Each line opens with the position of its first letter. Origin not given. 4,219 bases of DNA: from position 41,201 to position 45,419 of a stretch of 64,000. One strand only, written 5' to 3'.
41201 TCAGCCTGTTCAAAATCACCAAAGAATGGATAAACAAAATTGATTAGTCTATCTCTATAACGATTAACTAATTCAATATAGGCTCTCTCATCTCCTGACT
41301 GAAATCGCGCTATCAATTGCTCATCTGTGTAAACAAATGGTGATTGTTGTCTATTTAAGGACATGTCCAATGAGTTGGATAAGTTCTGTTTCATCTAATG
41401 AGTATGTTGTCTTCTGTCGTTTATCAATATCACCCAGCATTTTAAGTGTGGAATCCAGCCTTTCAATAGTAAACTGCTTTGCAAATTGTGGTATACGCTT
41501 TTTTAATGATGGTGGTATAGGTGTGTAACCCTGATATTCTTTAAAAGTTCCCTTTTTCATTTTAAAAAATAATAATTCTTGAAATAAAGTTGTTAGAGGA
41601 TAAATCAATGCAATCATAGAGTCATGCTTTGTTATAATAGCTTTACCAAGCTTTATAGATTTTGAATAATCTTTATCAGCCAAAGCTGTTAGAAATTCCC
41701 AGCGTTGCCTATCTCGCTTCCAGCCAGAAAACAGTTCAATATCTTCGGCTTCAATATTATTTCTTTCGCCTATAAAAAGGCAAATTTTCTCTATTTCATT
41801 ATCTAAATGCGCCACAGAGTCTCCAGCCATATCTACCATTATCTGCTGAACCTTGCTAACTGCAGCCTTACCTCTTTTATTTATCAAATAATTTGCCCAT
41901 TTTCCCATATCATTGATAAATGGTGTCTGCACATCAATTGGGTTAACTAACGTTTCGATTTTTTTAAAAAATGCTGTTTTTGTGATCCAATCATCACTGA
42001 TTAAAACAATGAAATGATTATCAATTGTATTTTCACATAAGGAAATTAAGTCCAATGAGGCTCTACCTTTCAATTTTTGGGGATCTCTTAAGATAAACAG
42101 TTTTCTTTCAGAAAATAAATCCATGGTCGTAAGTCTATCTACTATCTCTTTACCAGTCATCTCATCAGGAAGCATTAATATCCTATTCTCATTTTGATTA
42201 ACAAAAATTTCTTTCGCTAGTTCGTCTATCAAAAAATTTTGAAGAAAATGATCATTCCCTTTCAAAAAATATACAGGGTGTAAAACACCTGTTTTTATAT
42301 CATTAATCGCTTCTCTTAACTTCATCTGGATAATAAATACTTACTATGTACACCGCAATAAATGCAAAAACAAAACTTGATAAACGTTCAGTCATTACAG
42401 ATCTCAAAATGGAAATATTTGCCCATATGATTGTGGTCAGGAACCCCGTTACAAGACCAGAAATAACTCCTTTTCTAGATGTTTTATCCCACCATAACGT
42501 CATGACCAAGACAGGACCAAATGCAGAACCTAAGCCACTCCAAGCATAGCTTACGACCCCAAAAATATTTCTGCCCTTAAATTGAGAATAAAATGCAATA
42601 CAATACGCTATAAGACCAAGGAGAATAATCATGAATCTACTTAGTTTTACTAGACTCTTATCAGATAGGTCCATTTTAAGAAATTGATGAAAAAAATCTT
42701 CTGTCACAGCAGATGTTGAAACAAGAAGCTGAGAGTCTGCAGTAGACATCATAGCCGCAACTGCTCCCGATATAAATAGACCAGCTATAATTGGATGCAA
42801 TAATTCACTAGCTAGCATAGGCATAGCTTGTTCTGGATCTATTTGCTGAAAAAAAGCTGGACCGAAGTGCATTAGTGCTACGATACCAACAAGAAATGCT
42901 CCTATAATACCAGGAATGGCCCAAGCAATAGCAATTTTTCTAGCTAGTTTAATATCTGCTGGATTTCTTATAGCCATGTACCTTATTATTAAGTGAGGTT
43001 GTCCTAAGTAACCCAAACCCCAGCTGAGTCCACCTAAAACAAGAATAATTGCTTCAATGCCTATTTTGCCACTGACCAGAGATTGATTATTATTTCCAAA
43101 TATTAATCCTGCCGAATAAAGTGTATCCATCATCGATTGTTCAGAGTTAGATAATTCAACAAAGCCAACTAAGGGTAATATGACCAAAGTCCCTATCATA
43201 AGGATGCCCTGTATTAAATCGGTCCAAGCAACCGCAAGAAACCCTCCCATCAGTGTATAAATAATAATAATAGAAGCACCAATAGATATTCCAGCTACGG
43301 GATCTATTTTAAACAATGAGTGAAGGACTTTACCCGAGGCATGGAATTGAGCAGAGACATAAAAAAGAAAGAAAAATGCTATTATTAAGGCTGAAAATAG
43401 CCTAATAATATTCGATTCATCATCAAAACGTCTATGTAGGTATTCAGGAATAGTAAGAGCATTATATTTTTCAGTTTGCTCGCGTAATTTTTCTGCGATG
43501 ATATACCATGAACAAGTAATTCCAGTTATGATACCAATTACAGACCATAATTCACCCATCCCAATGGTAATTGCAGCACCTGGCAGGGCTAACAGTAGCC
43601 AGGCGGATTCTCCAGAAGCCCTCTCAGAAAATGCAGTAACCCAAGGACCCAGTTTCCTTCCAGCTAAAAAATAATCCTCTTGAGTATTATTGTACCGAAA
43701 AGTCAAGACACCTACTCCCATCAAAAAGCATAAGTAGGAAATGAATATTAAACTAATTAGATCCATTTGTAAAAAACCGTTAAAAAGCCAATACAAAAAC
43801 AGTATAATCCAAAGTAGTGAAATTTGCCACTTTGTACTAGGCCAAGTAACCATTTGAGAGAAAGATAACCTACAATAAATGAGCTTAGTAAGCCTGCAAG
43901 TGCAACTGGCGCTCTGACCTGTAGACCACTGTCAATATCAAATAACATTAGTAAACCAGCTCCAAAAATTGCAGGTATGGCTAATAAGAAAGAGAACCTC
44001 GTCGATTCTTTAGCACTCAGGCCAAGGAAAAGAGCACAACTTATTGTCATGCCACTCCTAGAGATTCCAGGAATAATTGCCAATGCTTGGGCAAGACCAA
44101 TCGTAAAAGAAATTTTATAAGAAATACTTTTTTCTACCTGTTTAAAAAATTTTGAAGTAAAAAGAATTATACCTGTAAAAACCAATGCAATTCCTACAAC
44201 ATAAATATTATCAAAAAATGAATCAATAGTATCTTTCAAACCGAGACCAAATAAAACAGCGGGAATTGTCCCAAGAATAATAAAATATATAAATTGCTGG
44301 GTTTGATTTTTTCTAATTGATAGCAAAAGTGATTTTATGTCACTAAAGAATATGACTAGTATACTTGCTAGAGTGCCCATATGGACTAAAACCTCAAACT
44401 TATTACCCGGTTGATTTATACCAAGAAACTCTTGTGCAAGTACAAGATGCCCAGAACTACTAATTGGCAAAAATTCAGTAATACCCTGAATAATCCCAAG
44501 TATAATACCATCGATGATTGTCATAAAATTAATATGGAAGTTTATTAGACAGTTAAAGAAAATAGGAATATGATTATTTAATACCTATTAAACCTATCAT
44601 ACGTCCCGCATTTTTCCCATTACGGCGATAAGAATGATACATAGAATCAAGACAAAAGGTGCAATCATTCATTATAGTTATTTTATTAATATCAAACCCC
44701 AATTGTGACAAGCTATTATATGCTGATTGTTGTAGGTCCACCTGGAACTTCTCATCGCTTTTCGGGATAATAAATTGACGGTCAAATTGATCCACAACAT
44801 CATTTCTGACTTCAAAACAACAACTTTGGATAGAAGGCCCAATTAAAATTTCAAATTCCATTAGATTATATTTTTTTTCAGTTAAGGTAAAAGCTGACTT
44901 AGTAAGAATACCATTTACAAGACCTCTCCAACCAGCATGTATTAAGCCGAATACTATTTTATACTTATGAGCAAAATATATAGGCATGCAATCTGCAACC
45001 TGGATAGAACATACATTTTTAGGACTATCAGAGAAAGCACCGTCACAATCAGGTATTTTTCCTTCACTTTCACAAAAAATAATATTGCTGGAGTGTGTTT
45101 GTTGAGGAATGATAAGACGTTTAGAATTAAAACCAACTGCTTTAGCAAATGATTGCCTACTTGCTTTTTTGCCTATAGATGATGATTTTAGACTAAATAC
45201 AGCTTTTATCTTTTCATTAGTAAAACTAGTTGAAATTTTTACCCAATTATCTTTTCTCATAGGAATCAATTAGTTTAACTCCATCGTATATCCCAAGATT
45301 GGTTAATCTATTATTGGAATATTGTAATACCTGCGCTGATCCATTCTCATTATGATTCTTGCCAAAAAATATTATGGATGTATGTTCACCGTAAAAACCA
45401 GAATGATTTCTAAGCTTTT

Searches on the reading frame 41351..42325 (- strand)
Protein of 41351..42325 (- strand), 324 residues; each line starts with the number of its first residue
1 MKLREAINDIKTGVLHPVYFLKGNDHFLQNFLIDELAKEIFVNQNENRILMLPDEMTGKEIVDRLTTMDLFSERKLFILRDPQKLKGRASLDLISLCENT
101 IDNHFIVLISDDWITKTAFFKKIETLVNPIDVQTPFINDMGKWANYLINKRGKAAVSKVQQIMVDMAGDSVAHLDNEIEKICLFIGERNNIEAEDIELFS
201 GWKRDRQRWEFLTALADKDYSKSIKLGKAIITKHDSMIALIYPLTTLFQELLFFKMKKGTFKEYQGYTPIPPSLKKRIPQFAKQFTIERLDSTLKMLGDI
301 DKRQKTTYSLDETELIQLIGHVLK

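Call 21: search_protein_families(library=ncbifam, proteins=[window:41351-42325:-], max_evalue=0.001)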
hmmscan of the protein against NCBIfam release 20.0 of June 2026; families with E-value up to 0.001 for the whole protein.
window:41351-42325:- (324 aa): 4 families
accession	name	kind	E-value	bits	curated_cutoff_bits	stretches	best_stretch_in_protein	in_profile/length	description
TIGR01128.2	holA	equivalog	6.2e-40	137.5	80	1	18-317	1-310/316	DNA polymerase III subunit delta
NF006302.0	PRK08487.1-5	equivalog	2.8e-10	40.3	296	1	11-314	11-310/323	DNA polymerase III subunit delta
NF006298.0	PRK08487.1-1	equivalog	2.6e-09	37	530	1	17-113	17-110/321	DNA polymerase III subunit delta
TIGR02397.1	dnaX_nterm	equivalog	0.00025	20.4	250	1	187-306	226-343/355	DNA polymerase III subunit gamma/tau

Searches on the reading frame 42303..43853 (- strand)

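Call 21: search_protein_families(library=ncbifam, proteins=[window:42303-43853:-], max_evalue=0.001)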
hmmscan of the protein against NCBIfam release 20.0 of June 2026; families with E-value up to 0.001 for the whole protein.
window:42303-43853:- (516 aa): 10 families
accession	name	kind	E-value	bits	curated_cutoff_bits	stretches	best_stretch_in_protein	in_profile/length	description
TIGR02121.1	Na_Pro_sym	equivalog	1.3e-131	439.7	515.5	1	35-508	5-469/488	sodium/proline symporter PutP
NF011948.0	PRK15419.1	equivalog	5.4e-93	312.5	955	1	35-506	9-471/502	sodium/proline symporter PutP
TIGR00813.1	sss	superfamily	1.1e-71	242.1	184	1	61-470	1-411/411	sodium/solute symporter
TIGR02119.1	panF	equivalog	8.8e-52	176.7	328.05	1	36-506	6-466/471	sodium/pantothenate symporter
TIGR03648.1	Na_symport_lg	subfamily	7.9e-40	136.8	320.75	2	43-312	11-278/547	VC_2705 family sodium/solute symporter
NF058657.1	MncbAcdTpMctC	equivalog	1.4e-27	96.4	670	1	35-481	10-456/527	monocarboxylic acid transporter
NF006903.2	PRK09395.1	subfamily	1.9e-26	92.6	750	1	36-503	40-506/552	cation/acetate symporter ActP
NF007790.0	PRK10484.1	equivalog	8e-25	87.6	401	1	35-504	4-479/527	solute:sodium symporter family transporter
TIGR02711.1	symport_actP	equivalog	6.2e-22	78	1099.25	1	35-478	36-476/549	cation/acetate symporter ActP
NF009135.0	PRK12488.1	subfamily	1.4e-21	76.7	850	1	36-482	37-480/549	cation/acetate symporter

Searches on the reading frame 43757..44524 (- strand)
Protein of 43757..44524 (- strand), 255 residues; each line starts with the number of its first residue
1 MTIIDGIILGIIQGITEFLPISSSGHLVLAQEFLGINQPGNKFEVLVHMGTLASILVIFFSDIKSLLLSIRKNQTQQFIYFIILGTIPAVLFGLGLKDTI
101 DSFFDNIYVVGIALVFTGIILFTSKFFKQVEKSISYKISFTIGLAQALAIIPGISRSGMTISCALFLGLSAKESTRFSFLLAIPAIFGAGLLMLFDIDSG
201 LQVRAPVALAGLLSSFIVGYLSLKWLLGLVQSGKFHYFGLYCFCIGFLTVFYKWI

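Call 21: search_protein_families(library=ncbifam, proteins=[window:43757-44524:-], max_evalue=0.001)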
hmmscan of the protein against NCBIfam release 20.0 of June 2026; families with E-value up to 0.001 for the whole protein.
window:43757-44524:- (255 aa): 12 families
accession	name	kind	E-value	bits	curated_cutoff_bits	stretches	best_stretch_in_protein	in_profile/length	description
TIGR00753.1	undec_PP_bacA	equivalog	2.4e-61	207.6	217.5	1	7-246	2-255/255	undecaprenyl-diphosphatase UppP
NF001393.0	PRK00281.2-4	equivalog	1.9e-59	201.3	284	1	1-251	1-262/266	undecaprenyl-diphosphate phosphatase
NF001392.0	PRK00281.2-1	equivalog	1.4e-56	192.1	308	1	1-249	5-268/280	undecaprenyl-diphosphate phosphatase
NF001390.0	PRK00281.1-4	equivalog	4.2e-56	190.4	260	1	2-251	5-264/272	undecaprenyl-diphosphate phosphatase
NF001389.0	PRK00281.1-2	equivalog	5.9e-54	183.3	262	1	2-251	5-262/272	undecaprenyl-diphosphate phosphatase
NF001391.0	PRK00281.1-5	equivalog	1.9e-50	171.9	293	1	2-253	5-273/279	undecaprenyl-diphosphate phosphatase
NF001394.0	PRK00281.2-5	equivalog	1.5e-49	169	311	1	2-249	7-271/281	undecaprenyl-diphosphate phosphatase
NF001388.0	PRK00281.1-1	equivalog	2.8e-45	155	362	1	3-248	7-267/273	undecaprenyl-diphosphate phosphatase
NF001397.0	PRK00281.3-4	equivalog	3.1e-41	141.8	363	1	1-251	1-276/281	undecaprenyl-diphosphate phosphatase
NF001395.0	PRK00281.3-1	equivalog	1.8e-33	116.2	394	2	133-250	182-300/306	undecaprenyl-diphosphate phosphatase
NF001396.0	PRK00281.3-3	equivalog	2.3e-30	106.4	382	1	3-251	4-262/264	undecaprenyl-diphosphate phosphatase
NF001398.0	PRK00281.3-5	equivalog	7e-29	101.5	354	1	2-223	3-240/278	undecaprenyl-diphosphate phosphatase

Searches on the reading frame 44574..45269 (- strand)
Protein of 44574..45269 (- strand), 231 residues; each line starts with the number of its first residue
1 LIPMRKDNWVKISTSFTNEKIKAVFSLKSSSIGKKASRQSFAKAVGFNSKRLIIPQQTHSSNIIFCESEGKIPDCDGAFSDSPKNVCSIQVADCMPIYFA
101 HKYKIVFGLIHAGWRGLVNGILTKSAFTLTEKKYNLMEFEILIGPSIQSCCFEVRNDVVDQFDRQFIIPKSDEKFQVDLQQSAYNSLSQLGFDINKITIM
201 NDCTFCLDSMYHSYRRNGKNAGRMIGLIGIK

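Call 7: search_protein_families(library=pfam, proteins=[window:44574-45269:-], max_evalue=0.001)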
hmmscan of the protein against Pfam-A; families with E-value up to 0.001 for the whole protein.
window:44574-45269:- (231 aa): 1 family
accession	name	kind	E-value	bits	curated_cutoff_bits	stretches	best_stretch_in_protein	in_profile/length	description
PF02578.20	Cu-oxidase_4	-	1.3e-48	166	22.9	1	36-228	30-237/238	Multi-copper polyphenol oxidoreductase laccase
